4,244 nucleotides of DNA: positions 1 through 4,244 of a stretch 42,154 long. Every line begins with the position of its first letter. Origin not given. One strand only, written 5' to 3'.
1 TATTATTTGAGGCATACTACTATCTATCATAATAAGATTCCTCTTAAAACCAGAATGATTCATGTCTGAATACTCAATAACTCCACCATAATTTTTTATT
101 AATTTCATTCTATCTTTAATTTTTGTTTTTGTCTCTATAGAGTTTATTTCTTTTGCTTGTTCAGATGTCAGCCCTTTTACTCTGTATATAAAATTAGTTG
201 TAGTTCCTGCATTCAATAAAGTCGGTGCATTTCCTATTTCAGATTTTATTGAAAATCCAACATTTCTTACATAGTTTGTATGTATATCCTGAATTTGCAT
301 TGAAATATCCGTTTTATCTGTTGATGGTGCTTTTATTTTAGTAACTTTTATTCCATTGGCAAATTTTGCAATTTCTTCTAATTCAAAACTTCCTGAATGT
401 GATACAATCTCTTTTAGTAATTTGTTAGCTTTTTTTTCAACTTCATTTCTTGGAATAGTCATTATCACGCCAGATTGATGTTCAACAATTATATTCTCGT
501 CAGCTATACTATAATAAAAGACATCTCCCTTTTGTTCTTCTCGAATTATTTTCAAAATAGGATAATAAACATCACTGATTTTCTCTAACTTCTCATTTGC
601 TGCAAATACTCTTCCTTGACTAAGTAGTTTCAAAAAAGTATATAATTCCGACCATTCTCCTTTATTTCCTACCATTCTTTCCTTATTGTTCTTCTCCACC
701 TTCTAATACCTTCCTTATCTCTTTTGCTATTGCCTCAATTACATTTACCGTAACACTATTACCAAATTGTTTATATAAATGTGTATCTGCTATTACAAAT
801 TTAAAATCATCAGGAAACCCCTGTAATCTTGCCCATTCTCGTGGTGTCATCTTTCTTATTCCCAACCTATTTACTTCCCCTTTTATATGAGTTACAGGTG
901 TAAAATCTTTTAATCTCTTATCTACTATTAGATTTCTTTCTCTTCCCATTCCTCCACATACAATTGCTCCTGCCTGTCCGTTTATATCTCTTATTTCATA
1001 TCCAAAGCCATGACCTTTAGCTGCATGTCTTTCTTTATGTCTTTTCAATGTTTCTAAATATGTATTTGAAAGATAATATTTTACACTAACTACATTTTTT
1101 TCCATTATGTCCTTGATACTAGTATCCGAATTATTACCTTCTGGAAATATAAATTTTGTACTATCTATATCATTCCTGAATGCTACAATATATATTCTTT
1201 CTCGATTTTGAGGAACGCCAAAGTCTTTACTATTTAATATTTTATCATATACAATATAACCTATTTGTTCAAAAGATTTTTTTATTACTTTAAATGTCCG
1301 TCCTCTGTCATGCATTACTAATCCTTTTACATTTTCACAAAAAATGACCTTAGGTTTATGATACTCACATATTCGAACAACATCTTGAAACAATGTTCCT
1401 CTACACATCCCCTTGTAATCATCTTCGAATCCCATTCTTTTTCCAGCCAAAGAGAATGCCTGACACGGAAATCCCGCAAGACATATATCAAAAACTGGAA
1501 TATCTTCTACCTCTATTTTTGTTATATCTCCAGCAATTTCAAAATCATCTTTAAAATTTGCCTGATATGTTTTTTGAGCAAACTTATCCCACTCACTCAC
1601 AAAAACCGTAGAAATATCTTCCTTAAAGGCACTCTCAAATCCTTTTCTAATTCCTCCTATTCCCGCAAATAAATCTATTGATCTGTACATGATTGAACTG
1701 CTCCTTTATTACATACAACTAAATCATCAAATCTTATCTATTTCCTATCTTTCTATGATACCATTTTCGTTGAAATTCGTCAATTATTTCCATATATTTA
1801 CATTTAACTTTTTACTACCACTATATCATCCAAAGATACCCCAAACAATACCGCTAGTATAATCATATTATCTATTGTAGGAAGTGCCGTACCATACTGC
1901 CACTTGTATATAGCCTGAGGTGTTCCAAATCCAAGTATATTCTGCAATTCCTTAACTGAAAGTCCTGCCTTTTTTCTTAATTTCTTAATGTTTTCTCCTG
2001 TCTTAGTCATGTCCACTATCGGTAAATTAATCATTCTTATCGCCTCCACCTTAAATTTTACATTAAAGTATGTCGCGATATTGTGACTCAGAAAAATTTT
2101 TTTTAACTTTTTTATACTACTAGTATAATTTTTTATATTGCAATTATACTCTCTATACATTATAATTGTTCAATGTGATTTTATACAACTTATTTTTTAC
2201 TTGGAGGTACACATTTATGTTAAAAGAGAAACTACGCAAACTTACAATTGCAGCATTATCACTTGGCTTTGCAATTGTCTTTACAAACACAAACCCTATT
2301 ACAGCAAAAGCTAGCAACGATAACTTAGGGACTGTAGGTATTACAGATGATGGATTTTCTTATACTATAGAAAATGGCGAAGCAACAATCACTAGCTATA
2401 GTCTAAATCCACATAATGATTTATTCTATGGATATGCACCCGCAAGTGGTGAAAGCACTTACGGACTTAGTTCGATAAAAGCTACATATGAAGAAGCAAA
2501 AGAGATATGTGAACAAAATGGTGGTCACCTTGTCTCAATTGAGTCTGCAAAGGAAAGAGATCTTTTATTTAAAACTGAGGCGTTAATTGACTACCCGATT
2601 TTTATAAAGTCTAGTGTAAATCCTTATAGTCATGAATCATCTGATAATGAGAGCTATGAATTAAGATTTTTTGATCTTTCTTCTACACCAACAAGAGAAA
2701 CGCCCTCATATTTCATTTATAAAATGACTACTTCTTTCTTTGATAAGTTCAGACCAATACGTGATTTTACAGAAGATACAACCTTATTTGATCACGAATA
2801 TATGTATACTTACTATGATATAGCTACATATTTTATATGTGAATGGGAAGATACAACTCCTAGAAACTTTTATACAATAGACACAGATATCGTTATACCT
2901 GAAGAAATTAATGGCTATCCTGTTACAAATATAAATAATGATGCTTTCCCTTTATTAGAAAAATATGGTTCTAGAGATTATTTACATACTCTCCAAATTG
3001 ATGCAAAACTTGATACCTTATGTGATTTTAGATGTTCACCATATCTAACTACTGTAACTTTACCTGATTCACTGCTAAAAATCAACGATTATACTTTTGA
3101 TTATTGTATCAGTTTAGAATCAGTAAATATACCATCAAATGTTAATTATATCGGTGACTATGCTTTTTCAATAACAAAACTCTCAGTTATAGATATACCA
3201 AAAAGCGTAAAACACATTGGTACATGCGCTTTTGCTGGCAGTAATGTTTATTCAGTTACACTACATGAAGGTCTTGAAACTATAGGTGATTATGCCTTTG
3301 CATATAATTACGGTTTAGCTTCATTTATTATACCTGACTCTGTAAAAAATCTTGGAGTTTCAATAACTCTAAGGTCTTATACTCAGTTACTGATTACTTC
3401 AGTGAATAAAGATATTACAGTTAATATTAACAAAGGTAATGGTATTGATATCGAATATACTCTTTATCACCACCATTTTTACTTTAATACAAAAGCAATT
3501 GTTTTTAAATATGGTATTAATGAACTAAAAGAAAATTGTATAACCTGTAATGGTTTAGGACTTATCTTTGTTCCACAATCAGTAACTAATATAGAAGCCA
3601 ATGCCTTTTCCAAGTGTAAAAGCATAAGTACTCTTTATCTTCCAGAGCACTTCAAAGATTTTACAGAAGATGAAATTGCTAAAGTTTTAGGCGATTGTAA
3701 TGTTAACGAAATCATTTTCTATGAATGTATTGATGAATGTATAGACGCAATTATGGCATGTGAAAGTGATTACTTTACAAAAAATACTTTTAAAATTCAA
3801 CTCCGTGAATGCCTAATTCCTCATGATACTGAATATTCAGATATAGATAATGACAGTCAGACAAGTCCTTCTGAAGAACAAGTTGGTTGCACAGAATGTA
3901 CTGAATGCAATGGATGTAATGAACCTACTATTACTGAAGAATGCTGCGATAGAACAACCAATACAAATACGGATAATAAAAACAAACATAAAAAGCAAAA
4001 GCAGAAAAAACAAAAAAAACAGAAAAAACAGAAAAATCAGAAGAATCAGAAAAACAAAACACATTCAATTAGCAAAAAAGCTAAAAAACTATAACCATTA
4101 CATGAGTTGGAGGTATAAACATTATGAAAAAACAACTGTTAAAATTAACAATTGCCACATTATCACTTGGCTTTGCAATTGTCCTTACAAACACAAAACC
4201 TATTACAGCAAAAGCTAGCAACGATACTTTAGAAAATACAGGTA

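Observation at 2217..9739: Four-paralog cluster of secreted proteins with a C-type-lectin-like domain inserted into the N-terminal cap of a BspA-type LRR solenoid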

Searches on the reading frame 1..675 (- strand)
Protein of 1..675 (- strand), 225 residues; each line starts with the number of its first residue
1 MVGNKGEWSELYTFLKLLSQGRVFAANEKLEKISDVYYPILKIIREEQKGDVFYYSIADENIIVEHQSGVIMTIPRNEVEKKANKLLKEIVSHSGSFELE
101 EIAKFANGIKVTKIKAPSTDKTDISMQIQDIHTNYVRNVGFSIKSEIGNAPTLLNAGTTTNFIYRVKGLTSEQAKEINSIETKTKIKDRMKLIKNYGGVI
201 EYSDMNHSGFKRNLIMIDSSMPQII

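Call 74: search_protein_families(library=pfam, proteins=[window:1-675:-], max_evalue=0.001)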
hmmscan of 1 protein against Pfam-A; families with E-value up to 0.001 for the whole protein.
seq(225 aa): 1 family
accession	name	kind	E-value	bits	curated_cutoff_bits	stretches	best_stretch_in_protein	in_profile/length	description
PF09561.16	RE_HpaII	-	8.8e-71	239.5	25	1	4-225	1-229/359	HpaII restriction endonuclease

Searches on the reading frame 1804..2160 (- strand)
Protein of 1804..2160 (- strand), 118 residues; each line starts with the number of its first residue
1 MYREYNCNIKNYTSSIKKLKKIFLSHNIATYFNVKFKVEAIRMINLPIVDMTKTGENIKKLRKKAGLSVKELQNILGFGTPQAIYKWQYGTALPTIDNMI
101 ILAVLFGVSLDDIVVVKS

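Call 13: search_protein_families(library=pfam, proteins=[window:1804-2160:-], max_evalue=0.001)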
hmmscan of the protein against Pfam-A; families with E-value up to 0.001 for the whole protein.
window:1804-2160:- (118 aa): 2 families
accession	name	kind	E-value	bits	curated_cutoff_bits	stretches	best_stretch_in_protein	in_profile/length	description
PF01381.28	HTH_3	-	1.7e-09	38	23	1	58-113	1-55/55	Helix-turn-helix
PF12844.13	HTH_19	-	9.4e-08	32.3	30.2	1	55-113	1-58/64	Helix-turn-helix domain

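Call 58: search_protein_families(library=ncbifam, proteins=[window:1804-2160:-], max_evalue=0.01)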
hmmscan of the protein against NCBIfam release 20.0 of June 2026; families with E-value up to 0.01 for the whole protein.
window:1804-2160:- (118 aa): 5 families
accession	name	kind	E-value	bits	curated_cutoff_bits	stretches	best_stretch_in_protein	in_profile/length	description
NF041951.1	phage_RstR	subfamily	1.6e-07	31.6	80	1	54-115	3-63/108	RstR family transcriptional repressor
TIGR03830.1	CxxCG_CxxCG_HTH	subfamily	6.8e-05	22.7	61.8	1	51-99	63-110/127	type II TA system antitoxin MqsA family protein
NF052239.1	antitox_spr1629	equivalog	0.00015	21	335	1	54-109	3-57/377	spr1629 family repressor/antitoxin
NF003162.0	PRK04140.1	equivalog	0.00062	18.9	263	1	55-112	128-184/317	transcriptional regulator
NF041575.1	antitoxPezA_Strep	equivalog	0.0061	16.5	290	0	55-115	3-62/158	type II toxin-antitoxin system antitoxin PezA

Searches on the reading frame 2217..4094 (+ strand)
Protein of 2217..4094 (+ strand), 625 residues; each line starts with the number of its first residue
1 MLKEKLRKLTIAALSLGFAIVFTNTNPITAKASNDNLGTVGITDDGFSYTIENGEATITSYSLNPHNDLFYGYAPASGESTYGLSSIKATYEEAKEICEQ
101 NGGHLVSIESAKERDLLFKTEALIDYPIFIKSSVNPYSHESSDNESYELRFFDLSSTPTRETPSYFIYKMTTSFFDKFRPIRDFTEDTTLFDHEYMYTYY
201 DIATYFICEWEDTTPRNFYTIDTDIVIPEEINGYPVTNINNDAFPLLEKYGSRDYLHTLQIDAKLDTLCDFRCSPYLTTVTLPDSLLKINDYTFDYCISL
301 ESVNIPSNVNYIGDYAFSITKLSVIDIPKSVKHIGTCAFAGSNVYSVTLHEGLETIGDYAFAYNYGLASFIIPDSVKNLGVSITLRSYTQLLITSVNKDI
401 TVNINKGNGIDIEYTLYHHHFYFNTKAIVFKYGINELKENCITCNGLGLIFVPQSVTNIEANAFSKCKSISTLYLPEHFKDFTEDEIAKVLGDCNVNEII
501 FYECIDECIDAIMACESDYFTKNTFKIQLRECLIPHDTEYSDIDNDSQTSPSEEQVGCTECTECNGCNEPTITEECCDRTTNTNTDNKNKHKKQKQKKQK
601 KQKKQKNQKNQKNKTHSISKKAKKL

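Call 3: search_protein_families(library=pfam, proteins=[window:2217-4094:+], max_evalue=1)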
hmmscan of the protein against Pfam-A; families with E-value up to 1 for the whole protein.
window:2217-4094:+ (625 aa): 4 families
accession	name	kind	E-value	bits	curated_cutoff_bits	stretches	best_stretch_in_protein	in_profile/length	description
PF13306.12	LRR_5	-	2e-34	118.6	27.7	2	271-381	8-117/127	BspA type Leucine rich repeat region (6 copies)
PF21827.1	New_glue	-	0.03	14.5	31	1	537-612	19-91/94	New glue protein family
PF12326.13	EOS1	-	0.072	13.5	23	1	527-618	95-136/163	N-glycosylation protein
PF05725.18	FNIP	-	0.16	12.6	21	0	279-312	7-39/44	FNIP Repeat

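Call 15: list_cluster_members(proteins=[window:2217-4094:+, window:4124-6007:+, window:6087-7739:-, window:8021-9739:+, window:2166-4094:+, window:7964-9739:+])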
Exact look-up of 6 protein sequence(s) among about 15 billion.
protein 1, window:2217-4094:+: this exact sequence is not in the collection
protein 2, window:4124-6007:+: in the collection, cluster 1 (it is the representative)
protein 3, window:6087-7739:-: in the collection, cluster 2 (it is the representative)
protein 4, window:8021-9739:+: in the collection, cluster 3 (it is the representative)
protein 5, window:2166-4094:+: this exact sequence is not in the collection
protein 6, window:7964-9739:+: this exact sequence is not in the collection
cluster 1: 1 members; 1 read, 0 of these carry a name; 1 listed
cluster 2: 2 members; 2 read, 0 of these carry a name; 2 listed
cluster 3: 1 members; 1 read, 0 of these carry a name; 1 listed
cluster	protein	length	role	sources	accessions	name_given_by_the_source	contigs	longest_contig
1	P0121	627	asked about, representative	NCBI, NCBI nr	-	-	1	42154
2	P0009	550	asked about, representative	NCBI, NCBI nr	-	-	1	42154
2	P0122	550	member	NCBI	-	-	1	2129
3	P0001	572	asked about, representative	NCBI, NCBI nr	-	-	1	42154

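Call 19: find_encoding_contigs(protein=P0122, flank=10000)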
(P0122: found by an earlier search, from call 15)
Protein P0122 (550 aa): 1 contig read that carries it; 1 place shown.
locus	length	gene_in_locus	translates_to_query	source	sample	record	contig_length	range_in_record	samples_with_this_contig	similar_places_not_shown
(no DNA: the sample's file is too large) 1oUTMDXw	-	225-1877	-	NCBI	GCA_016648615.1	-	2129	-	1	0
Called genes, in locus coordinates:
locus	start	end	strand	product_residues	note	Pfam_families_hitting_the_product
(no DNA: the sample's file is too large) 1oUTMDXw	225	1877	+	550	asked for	PF13306:LRR_5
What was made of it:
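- Tried and rejected: Not retrievable (call 19), so dN/dS along the gene could not be computed.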

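Call 58: search_protein_families(library=ncbifam, proteins=[window:2217-4094:+], max_evalue=0.01)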
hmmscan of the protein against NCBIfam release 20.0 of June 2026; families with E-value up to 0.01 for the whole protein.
window:2217-4094:+ (625 aa): 1 family
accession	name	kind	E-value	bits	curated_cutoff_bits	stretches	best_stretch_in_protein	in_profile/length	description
NF047961.1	adhesin_HupY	equivalog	5e-12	44.7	1250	2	317-465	183-319/978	leucine-rich repeat adhesin HupY/LrrG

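Call 76: search_protein_families(library=phrogs, proteins=[window:2217-4094:+], max_evalue=0.001)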
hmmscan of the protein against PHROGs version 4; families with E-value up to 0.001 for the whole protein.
window:2217-4094:+ (625 aa): 2 families
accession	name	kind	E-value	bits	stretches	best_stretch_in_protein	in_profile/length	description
phrog_35892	-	unknown function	2.9e-19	69.2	1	220-391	71-238/1181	-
phrog_18805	-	unknown function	1.5e-12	48.1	1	276-382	280-392/457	-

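Call 77: search_protein_families(library=padloc, proteins=[window:2217-4094:+], max_evalue=0.001)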
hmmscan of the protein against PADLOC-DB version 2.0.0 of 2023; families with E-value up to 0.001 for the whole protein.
window:2217-4094:+ (625 aa): 0 families
